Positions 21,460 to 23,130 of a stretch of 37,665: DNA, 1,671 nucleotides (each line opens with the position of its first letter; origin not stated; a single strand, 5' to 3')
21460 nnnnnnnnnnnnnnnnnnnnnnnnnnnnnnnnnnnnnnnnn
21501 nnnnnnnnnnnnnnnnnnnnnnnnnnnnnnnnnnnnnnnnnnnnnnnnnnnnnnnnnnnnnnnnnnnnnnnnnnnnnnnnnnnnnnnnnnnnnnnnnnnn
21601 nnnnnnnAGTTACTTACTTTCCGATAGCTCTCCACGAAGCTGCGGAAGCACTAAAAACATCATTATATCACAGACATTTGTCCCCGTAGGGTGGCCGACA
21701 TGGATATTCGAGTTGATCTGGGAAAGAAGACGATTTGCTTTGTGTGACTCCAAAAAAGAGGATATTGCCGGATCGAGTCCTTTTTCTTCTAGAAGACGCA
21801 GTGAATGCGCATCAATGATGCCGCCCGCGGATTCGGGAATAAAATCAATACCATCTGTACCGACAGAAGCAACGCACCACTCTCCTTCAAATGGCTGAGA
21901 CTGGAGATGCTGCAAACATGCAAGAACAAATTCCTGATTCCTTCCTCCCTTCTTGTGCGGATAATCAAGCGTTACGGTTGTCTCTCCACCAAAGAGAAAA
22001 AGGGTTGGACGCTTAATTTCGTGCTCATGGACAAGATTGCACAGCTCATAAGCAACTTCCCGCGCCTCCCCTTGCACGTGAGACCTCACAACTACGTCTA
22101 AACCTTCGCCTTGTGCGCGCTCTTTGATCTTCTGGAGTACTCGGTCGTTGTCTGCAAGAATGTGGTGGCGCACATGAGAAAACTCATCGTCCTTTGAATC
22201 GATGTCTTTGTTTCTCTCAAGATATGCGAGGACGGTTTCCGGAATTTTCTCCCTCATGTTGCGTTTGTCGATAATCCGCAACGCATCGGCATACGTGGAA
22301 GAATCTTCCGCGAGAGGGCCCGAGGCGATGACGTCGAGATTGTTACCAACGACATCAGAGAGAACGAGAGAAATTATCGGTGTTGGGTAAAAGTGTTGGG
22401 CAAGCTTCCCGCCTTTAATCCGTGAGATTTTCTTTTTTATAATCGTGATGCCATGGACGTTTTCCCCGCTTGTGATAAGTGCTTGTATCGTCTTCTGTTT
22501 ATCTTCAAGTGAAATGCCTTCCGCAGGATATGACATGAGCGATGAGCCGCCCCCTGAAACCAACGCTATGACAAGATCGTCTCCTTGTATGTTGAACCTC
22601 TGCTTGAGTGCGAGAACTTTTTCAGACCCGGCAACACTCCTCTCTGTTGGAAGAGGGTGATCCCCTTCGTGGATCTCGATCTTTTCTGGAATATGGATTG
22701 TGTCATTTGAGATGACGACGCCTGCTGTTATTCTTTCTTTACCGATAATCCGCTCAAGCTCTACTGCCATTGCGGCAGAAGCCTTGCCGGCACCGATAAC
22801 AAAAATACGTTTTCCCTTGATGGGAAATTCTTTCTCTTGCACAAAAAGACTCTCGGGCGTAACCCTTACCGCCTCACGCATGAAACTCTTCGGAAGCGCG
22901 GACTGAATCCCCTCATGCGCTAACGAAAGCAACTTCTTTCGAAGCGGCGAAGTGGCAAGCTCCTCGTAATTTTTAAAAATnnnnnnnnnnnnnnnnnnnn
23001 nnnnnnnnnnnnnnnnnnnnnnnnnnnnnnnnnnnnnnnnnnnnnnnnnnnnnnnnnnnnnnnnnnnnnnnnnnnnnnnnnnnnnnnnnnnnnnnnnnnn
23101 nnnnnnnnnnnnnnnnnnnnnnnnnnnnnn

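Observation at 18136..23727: LicC-type cytidylyltransferase fused to a glycerate-2-kinase, operonic with a methyltransferase, CDP-alcohol phosphotransferase and AsnB-type amidotransferase: candidate CDP-glycerate / phospho-glycer(amide) transfer pathway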

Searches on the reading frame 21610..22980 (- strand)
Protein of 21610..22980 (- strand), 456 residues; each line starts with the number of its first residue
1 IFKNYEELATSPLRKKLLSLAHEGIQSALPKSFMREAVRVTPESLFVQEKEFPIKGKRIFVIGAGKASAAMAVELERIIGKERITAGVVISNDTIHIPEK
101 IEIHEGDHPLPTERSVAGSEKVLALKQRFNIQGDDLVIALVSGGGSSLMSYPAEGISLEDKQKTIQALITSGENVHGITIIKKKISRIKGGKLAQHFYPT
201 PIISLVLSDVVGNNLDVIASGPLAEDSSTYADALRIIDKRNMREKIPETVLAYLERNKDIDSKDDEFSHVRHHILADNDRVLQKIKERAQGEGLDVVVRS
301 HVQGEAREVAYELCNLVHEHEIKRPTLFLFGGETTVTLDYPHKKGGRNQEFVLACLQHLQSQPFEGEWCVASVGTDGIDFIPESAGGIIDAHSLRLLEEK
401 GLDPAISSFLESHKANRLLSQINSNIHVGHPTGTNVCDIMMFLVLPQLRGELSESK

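Call 35: search_solved_structures(query=window:21610-22980:-, max_evalue=0.001, show_alignments=2)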
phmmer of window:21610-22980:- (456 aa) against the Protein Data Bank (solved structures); distinct sequences matched with E-value up to 0.001: 2.
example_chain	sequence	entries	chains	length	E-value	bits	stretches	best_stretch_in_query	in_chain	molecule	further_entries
1x3l_A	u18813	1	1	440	4.3e-72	246.7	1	14-445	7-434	hypothetical protein PH0495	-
2b8n_A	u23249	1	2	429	8.7e-60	206.2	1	47-444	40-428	glycerate kinase, putative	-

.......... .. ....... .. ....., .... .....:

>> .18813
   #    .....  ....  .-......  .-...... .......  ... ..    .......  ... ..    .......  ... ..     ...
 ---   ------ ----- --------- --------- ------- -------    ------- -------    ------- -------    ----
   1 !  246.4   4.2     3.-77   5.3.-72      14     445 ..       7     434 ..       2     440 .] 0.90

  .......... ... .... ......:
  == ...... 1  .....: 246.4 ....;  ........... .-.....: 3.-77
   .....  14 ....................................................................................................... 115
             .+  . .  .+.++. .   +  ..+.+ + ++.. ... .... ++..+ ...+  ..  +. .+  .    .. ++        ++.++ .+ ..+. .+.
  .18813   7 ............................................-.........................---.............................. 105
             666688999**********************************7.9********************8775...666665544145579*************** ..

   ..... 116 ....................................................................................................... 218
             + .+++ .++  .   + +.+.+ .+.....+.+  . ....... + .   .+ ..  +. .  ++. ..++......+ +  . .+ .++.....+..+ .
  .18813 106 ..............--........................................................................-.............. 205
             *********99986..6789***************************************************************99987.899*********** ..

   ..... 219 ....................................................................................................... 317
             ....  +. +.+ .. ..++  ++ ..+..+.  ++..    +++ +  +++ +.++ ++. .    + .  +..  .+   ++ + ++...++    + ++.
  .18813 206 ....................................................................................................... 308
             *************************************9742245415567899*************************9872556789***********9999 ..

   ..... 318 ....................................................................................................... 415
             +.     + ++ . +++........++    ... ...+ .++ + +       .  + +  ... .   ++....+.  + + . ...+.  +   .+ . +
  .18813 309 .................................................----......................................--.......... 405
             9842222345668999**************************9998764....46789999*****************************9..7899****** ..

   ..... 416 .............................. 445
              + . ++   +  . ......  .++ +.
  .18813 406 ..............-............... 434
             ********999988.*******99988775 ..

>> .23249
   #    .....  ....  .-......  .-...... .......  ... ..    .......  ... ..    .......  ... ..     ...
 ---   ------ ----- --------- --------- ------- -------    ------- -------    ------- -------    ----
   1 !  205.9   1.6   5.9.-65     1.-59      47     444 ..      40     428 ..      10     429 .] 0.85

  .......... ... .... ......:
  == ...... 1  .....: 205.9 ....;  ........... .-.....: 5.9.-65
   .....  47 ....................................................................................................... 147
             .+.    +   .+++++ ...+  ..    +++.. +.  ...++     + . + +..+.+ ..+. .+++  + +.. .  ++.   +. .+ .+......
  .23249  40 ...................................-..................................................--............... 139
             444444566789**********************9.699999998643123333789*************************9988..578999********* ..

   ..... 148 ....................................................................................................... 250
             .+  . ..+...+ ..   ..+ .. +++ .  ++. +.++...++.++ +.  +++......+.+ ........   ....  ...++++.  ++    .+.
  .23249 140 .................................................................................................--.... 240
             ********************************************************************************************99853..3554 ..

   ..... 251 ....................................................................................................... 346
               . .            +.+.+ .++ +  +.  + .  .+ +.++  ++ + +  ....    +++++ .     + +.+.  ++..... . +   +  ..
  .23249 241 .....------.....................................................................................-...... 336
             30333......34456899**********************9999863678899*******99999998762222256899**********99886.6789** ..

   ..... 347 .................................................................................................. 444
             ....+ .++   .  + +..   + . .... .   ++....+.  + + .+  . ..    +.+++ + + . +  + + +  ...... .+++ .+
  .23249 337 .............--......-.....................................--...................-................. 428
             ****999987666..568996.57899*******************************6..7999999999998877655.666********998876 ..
